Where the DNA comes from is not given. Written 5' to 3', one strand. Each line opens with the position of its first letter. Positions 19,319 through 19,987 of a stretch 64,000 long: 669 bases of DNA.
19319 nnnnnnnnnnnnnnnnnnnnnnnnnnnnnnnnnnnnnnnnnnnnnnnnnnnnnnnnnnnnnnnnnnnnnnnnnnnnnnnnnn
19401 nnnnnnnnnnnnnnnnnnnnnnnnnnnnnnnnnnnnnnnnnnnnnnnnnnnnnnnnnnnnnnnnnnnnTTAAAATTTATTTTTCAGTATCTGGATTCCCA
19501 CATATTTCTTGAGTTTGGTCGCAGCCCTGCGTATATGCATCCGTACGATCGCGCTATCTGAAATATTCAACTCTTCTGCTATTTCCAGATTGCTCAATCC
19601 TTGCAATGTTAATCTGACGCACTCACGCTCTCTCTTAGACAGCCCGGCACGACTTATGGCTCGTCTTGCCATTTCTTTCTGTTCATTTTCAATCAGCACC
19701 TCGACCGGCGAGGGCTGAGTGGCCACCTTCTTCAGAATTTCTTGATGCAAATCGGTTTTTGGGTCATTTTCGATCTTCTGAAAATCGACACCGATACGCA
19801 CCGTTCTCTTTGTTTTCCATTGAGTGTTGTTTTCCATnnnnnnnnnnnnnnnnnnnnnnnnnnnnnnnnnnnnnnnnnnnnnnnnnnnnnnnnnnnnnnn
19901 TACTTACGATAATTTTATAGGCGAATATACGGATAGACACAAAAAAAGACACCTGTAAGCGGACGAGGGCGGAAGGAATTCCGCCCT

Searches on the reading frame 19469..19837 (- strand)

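Call 13: search_protein_families(library=pfam, proteins=[window:19469-19837:-], max_evalue=0.01)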
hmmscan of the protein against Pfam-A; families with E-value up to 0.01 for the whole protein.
window:19469-19837:- (122 aa): 6 families
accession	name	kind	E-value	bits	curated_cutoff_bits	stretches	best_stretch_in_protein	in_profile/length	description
PF00196.25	GerE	-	2.4e-11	43.5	23.5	1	66-110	3-46/57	Bacterial regulatory proteins, luxR family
PF08281.18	Sigma70_r4_2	-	1.2e-07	31.7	25.7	1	65-109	10-54/54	Sigma-70, region 4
PF04545.22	Sigma70_r4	-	3.8e-06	26.8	24.1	1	64-111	3-50/50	Sigma-70, region 4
PF01381.28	HTH_3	-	6.3e-06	26.6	23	0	75-99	5-28/55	Helix-turn-helix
PF13384.12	HTH_23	-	0.002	18.3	24.6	1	71-99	8-36/50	Homeodomain-like domain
PF07638.17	Sigma70_ECF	-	0.0062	16.9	21.1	1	66-102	136-174/185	ECF sigma factor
